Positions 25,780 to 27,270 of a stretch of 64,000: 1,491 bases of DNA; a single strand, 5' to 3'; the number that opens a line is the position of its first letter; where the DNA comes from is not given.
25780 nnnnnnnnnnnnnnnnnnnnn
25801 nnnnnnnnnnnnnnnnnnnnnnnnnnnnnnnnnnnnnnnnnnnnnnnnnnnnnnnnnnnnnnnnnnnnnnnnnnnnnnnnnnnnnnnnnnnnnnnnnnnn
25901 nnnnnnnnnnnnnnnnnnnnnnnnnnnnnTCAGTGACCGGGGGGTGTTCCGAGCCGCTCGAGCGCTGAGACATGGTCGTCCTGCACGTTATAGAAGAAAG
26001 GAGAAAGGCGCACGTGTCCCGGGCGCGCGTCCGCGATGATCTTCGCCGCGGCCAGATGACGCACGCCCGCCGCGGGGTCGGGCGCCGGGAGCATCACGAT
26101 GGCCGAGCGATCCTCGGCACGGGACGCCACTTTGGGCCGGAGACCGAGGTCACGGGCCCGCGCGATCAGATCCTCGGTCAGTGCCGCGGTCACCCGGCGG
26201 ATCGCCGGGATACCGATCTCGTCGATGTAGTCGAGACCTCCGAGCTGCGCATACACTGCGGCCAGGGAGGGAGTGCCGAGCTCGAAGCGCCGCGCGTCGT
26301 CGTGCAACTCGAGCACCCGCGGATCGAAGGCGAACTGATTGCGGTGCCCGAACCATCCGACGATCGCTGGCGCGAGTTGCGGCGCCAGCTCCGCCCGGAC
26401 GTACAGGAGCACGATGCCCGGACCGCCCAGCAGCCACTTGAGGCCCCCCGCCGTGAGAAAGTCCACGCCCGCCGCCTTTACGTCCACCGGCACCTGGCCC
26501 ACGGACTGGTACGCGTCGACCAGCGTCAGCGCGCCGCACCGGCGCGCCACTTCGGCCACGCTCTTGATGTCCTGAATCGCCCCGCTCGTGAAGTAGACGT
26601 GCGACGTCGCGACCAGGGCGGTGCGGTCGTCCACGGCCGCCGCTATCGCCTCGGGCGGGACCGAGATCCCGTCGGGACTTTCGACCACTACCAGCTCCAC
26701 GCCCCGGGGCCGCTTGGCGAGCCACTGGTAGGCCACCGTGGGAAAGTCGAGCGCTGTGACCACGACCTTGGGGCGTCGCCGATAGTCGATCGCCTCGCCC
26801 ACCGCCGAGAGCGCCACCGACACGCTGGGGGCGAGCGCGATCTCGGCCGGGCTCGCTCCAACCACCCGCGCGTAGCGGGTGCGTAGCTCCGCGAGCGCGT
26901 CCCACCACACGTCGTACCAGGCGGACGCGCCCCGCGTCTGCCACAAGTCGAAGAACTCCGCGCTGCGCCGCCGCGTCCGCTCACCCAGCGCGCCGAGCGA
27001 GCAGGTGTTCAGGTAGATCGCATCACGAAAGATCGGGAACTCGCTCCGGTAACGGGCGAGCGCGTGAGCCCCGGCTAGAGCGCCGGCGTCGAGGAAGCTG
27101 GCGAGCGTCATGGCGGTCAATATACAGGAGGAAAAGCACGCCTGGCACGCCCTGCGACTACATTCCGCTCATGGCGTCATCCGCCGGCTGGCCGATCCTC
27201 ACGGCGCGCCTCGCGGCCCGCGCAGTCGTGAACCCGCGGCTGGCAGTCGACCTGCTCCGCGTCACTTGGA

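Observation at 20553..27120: Six-gene same-strand operon I cannot map to a described pathway: class-V PLP enzyme, LOG, DHS-like, MFS, ATP-grasp ligase, 4x zinc-ribbon HExxH peptidase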

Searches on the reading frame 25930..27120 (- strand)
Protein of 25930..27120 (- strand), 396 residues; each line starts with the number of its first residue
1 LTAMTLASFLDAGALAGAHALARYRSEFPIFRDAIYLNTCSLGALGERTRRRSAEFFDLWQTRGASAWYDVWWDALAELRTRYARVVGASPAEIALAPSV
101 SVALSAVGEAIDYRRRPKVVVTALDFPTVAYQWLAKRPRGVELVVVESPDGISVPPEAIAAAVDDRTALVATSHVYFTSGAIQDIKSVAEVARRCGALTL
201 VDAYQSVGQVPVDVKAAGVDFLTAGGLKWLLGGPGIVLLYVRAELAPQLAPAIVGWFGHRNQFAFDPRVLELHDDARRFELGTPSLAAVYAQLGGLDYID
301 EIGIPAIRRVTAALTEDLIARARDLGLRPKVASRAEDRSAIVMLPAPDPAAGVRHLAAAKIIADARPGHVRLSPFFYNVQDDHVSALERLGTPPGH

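Call 4: search_protein_families(library=pfam, proteins=[window:25930-27120:-], max_evalue=0.01)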
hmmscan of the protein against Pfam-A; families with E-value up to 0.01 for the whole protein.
window:25930-27120:- (396 aa): 3 families
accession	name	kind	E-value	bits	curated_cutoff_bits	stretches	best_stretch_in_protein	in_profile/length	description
PF00266.25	Aminotran_5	-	1.1e-35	123.8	21.5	1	74-342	43-312/371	Aminotransferase class-V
PF01041.23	DegT_DnrJ_EryC1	-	1.5e-05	24.9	19.8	1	99-209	47-152/360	DegT/DnrJ/EryC1/StrS aminotransferase family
PF22580.2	KYNU_C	-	0.0047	17.3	27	0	312-389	10-89/90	Kynureninase C-terminal domain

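Call 5: search_protein_families(library=ncbifam, proteins=[window:25930-27120:-], max_evalue=0.01)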
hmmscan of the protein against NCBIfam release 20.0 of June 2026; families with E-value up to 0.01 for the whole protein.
window:25930-27120:- (396 aa): 28 families (the best 25 are shown)
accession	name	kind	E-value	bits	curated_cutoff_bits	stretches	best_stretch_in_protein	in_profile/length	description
TIGR01979.1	sufS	subfamily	1.7e-28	99.6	475.1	1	74-344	62-334/403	SufS family cysteine desulfurase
TIGR01814.1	kynureninase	equivalog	6.5e-27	94.4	246.4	1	16-382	5-387/400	kynureninase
TIGR01976.1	am_tr_V_VC1184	hypoth_equivalog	1.7e-23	83.6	352.35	1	76-307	63-283/401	cysteine desulfurase-like protein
TIGR01977.1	am_tr_V_EF2568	hypoth_equivalog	2.3e-23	82.8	377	1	75-321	45-285/376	cysteine desulfurase family protein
TIGR03402.1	FeS_nifS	equivalog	2.7e-19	69.2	530.75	1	75-255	43-222/379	cysteine desulfurase NifS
NF041166.1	f2_encap_cargo1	exception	1.3e-18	67.5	800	1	129-314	350-530/623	family 2A encapsulin nanocompartment cargo protein cysteine desulfurase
NF006791.0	PRK09295.1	equivalog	1.4e-18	67.2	661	1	128-315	127-310/406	cysteine desulfurase SufS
NF040779.1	Sec_lyase_SclA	exception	3e-17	62.6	525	1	89-329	59-294/378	selenocysteine lyase SclA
TIGR03403.1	nifS_epsilon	equivalog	1.3e-15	57.2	587.7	1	111-251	85-222/382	NifS family cysteine desulfurase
TIGR02006.1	IscS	equivalog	1.7e-15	56.9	643.2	1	35-251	5-226/402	IscS subfamily cysteine desulfurase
NF010611.0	PRK14012.1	equivalog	2.1e-15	56.6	548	1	73-253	47-232/406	IscS subfamily cysteine desulfurase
TIGR03301.1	PhnW-AepZ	equivalog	3.9e-13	49.5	360.8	1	149-342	106-294/355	2-aminoethylphosphonate aminotransferase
NF008126.0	PRK10874.1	equivalog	4.9e-13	49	607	1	158-317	152-307/401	cysteine desulfurase CsdA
TIGR03235.1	DNA_S_dndA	equivalog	6.1e-13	48.8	480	1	75-255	43-228/353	cysteine desulfurase DndA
TIGR03392.1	FeS_syn_CsdA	equivalog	1.3e-12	47.6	493.6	1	159-315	150-302/398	cysteine desulfurase CsdA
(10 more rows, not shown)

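Call 44: search_solved_structures(query=window:25930-27120:-, max_evalue=1e-8)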
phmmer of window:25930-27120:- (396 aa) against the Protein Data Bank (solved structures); distinct sequences matched with E-value up to 1e-8: 59.
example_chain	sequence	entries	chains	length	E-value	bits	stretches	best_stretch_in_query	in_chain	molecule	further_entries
1qz9_A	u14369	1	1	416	1.3e-34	123.4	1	11-321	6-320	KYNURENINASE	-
5b7s_A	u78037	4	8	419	4.3e-22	82.1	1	25-312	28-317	Cysteine desulfurase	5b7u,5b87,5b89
6wci_A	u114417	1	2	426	4.9e-19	72.1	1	50-342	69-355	Cysteine desulfurase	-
8d8s_A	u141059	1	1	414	2e-18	70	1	99-315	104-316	Cysteine desulfurase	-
1t3i_A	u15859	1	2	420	5.3e-18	68.7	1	72-318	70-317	Probable cysteine desulfurase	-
8odq_B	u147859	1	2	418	1.1e-16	64.3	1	62-310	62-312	Cysteine desulfurase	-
9ddd_A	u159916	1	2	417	1.2e-16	64.2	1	62-310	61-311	Probable cysteine desulfurase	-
8kg1_A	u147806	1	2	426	2.2e-16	63.3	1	74-356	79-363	cysteine desulfurase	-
3lvj_A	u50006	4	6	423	2.8e-16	63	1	33-255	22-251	Cysteine desulfurase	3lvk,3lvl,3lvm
1p3w_B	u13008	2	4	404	5.9e-16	61.9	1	35-255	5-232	Cysteine desulfurase | Cysteine desulfurase IscS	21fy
4w91_A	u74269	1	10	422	1.9e-15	60.2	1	117-342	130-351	Aminotransferase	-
7e6a_A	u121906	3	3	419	2.1e-15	60.1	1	86-344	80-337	Cysteine desulfurase SufS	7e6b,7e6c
5j8q_A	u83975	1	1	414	2.5e-15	59.8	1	89-326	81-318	Cysteine desulfurase SufS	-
7e6d_A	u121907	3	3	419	2.5e-15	59.8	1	86-326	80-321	Cysteine desulfurase SufS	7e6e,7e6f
5xt5_A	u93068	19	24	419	2.5e-15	59.8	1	86-326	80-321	Cysteine desulfurase SufS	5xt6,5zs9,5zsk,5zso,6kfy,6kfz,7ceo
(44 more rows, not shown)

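Call 79: search_protein_families(library=padloc, proteins=[window:25930-27120:-], max_evalue=0.001)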
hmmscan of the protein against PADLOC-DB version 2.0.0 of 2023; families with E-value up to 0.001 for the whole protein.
window:25930-27120:- (396 aa): 2 families
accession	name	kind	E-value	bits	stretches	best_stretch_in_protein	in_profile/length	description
PDLC02759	SspA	-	2.2e-21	74.6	1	75-255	42-224/374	SspA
PDLC02657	DndA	-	2.7e-21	74.3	1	75-255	44-226/372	DndA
